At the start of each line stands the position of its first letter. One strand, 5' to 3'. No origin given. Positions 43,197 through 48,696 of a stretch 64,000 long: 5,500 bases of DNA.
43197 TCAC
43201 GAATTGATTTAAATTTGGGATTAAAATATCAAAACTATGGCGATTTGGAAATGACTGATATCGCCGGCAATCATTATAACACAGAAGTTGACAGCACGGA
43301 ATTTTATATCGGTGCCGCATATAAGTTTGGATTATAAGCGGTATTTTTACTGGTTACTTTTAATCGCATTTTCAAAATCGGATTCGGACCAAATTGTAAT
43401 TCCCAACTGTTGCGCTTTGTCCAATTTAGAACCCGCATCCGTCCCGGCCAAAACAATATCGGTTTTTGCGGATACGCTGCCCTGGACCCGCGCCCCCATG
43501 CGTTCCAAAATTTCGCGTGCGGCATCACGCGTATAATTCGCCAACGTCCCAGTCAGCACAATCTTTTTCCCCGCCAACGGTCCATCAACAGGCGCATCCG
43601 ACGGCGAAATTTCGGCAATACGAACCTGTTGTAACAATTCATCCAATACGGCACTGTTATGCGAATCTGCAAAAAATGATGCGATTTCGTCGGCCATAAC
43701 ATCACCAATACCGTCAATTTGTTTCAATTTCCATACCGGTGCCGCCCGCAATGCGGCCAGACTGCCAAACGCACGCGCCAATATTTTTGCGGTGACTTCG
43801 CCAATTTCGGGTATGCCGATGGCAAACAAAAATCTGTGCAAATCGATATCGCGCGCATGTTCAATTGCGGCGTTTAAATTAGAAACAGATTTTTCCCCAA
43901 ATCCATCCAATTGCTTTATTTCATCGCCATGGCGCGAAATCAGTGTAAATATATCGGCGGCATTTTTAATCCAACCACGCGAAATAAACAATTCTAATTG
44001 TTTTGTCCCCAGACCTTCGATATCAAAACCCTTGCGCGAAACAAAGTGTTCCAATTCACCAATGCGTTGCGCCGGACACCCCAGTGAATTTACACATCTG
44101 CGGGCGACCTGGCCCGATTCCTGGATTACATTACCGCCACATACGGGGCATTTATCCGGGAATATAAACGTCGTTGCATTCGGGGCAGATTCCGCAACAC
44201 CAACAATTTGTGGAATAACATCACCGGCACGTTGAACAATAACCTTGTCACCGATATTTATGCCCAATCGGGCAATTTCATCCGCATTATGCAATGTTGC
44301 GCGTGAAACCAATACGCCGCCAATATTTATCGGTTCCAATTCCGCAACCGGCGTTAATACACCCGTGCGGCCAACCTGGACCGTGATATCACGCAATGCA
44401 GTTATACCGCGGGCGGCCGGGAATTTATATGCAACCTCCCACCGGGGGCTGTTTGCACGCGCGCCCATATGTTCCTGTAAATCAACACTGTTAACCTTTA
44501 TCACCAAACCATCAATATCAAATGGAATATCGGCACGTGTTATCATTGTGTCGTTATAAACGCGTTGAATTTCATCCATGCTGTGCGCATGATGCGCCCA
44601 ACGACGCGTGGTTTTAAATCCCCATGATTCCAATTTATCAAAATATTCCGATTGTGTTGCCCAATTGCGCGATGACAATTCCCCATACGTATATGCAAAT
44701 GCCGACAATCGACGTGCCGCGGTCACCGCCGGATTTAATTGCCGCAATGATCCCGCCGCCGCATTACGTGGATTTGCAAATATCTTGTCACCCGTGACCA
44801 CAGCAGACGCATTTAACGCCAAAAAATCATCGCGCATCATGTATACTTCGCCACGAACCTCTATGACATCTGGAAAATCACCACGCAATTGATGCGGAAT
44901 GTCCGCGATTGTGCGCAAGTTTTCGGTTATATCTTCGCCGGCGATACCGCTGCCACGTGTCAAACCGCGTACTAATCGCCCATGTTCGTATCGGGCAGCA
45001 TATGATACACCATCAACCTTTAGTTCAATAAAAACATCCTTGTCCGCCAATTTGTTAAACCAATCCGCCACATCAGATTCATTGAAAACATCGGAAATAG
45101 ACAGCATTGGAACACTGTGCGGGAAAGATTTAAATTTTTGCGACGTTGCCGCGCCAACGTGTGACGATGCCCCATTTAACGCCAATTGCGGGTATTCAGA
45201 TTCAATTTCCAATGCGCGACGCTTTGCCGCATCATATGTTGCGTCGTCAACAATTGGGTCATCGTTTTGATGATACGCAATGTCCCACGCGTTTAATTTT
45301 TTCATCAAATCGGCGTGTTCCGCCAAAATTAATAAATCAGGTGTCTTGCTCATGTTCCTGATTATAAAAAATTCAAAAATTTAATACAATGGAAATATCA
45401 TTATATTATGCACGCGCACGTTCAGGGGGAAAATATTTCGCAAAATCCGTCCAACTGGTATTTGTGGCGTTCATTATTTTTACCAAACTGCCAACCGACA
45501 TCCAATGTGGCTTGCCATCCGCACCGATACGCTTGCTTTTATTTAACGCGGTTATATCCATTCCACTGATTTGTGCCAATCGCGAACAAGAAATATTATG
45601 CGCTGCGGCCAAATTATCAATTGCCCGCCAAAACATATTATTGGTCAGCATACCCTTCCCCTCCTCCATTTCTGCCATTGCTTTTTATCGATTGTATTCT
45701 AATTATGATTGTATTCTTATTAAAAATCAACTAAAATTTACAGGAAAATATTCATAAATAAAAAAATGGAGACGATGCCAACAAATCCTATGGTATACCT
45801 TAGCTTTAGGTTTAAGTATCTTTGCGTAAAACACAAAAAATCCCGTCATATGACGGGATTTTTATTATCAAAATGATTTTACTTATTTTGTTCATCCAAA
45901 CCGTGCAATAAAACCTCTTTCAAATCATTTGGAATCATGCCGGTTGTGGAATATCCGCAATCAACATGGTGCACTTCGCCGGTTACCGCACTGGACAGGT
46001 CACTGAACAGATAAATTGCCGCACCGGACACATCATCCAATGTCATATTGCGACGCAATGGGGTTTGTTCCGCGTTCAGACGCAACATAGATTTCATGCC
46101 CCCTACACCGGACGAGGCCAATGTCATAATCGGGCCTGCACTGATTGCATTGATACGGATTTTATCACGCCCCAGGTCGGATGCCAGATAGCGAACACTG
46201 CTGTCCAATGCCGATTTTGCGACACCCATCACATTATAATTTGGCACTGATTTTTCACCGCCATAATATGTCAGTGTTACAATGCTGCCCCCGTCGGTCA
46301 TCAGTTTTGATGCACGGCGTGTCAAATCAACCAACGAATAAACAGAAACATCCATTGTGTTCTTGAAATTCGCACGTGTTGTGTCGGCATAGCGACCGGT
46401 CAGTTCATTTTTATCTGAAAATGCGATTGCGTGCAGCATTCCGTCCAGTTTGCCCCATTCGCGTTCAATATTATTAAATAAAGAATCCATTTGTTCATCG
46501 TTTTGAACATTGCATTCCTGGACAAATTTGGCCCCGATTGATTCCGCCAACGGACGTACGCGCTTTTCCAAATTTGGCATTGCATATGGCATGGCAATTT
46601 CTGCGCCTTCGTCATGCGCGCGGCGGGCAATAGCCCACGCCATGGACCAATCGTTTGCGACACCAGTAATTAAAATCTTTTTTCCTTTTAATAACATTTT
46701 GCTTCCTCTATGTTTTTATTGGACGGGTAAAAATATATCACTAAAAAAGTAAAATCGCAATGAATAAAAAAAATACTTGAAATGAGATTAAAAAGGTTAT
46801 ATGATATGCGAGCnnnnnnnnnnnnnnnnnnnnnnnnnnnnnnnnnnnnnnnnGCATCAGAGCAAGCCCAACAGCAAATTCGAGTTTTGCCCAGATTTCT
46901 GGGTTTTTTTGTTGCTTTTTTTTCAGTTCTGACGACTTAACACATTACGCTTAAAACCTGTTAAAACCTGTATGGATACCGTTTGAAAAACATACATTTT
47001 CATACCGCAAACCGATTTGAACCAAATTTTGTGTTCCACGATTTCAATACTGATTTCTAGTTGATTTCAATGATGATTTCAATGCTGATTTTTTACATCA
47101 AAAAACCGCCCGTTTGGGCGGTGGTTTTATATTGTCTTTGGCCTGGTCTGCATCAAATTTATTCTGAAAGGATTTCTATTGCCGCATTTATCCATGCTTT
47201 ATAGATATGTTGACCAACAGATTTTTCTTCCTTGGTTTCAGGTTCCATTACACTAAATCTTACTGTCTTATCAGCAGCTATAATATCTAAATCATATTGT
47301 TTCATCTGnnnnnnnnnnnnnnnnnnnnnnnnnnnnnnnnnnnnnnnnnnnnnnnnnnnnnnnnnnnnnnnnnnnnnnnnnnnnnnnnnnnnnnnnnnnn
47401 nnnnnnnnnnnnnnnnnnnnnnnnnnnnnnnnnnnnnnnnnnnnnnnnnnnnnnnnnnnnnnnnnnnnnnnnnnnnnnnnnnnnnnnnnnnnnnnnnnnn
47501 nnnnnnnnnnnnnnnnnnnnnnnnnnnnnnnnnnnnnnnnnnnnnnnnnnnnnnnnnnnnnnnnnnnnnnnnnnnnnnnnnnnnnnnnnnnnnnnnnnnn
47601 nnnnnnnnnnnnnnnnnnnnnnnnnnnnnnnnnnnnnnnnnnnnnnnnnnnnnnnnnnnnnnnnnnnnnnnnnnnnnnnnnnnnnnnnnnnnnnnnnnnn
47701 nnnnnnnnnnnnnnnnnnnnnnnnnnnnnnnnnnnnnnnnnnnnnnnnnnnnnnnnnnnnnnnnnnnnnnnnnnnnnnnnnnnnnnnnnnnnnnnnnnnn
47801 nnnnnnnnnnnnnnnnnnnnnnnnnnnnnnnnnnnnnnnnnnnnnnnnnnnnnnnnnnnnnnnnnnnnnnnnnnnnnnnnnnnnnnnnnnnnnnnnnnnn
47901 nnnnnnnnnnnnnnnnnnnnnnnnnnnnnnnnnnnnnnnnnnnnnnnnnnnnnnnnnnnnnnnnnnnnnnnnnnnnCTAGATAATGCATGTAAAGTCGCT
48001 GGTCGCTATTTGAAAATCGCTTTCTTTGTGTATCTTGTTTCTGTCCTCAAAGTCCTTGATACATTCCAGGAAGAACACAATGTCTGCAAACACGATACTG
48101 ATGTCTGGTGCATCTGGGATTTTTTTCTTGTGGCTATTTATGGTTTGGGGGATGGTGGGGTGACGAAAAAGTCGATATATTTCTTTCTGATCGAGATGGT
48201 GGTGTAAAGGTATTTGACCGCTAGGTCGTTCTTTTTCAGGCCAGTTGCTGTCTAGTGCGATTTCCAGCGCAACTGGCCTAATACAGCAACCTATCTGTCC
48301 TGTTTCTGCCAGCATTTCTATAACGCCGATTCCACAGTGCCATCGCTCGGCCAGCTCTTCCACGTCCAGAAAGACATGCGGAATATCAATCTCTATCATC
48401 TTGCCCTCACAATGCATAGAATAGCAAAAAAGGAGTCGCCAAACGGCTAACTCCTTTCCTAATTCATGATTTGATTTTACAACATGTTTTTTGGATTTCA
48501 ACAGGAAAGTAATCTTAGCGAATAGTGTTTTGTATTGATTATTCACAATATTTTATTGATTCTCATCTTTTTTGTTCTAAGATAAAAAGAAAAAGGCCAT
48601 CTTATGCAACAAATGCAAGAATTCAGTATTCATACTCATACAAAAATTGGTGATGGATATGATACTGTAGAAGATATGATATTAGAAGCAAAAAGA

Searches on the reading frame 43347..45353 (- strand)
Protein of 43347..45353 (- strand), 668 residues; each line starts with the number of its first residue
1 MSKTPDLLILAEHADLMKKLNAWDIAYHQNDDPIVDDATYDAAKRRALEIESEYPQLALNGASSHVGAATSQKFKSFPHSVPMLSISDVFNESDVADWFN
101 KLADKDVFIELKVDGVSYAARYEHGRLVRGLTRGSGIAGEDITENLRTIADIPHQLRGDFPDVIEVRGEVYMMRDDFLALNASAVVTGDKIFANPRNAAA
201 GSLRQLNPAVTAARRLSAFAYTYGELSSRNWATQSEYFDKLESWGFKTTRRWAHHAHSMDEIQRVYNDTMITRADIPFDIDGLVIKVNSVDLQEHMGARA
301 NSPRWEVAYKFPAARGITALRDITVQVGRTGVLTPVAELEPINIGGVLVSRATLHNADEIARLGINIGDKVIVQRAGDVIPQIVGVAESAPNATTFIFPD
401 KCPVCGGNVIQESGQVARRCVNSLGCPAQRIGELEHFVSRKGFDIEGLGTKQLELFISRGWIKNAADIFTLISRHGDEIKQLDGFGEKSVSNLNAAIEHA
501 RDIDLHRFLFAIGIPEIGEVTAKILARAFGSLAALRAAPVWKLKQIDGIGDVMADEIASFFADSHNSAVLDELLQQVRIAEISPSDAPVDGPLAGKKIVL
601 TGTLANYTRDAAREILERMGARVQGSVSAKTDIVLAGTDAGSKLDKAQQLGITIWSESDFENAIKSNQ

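Call 6: search_protein_families(library=pfam, proteins=[window:43347-45353:-], max_evalue=0.01)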
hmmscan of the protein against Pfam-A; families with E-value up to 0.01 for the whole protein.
window:43347-45353:- (668 aa): 8 families
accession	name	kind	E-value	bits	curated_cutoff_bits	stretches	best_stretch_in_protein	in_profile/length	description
PF01653.23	DNA_ligase_aden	-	4.5e-80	269.3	27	1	72-313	2-252/253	NAD-dependent DNA ligase adenylation domain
PF03120.22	DNA_ligase_OB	-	5.5e-33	113.1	32.9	1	318-390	2-74/79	NAD-dependent DNA ligase OB-fold domain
PF12826.13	HHH_2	-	1.1e-20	74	27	1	507-569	1-63/64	Helix-hairpin-helix motif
PF00533.33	BRCT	-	7.1e-14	52.2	21.3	1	590-660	3-74/78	BRCA1 C Terminus (BRCT) domain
PF03119.21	DNA_ligase_ZBD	-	2.2e-09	37.4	25.8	1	401-428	1-27/27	NAD-dependent DNA ligase C4 zinc finger domain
PF14520.12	HHH_5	-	8.1e-09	36.3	27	1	508-559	1-53/57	Helix-hairpin-helix domain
PF12738.14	PTCB-BRCT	-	0.00023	21.6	22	1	598-654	3-58/63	twin BRCT domain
PF22745.1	Nlig-Ia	-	0.0073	17.4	27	0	25-57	18-50/92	DNA ligase-like, N-terminal NAD+-binding domain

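Call 10: list_cluster_members(proteins=[window:43347-45353:-, window:45879-46697:-, window:55055-56998:+, window:59262-60686:-, window:57959-59092:-, window:51028-52509:+, window:52968-53924:+, window:60715-61410:+, window:50144-51004:-, window:62164-62967:-])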
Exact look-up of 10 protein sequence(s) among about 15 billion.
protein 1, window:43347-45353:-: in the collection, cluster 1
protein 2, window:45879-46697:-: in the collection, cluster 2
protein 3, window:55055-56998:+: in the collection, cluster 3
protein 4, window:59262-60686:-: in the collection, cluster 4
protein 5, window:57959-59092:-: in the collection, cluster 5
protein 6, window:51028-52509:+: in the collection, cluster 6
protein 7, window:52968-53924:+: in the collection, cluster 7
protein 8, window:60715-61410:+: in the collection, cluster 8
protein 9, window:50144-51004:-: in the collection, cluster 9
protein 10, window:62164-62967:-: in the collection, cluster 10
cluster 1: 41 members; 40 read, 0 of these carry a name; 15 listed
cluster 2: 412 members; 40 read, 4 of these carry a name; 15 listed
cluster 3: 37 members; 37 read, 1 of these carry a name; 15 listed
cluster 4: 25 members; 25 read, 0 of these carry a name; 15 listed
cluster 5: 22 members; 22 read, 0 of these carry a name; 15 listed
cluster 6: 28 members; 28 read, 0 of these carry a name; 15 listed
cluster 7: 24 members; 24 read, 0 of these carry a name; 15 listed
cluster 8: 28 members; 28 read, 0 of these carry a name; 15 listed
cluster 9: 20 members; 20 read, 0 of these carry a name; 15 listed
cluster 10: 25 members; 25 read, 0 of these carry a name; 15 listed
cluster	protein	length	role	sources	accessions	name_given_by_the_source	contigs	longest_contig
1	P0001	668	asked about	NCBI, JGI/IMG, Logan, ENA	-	-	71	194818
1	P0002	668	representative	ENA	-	-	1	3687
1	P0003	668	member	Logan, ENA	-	-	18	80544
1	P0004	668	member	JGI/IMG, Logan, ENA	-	-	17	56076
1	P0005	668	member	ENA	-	-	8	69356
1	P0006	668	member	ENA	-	-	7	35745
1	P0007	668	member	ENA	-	-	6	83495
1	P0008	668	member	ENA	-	-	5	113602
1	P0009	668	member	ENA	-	-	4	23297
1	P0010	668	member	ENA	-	-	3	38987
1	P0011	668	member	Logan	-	-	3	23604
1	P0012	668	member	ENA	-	-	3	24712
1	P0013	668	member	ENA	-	-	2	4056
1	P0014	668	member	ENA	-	-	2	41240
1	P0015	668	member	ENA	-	-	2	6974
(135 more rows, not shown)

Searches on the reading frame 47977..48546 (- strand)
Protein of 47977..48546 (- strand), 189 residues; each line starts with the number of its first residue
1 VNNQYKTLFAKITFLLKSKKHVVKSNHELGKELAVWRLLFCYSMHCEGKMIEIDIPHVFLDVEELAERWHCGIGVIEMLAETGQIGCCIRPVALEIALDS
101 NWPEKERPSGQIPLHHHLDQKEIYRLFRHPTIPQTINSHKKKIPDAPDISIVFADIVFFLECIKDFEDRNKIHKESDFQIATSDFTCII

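Call 6: search_protein_families(library=pfam, proteins=[window:47977-48546:-], max_evalue=0.01)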
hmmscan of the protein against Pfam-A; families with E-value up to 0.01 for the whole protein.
window:47977-48546:- (189 aa): 0 families
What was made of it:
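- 47977..48546 (-): 189-aa protein of unknown function; part of the cargo block. No Pfam hit (call 6).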
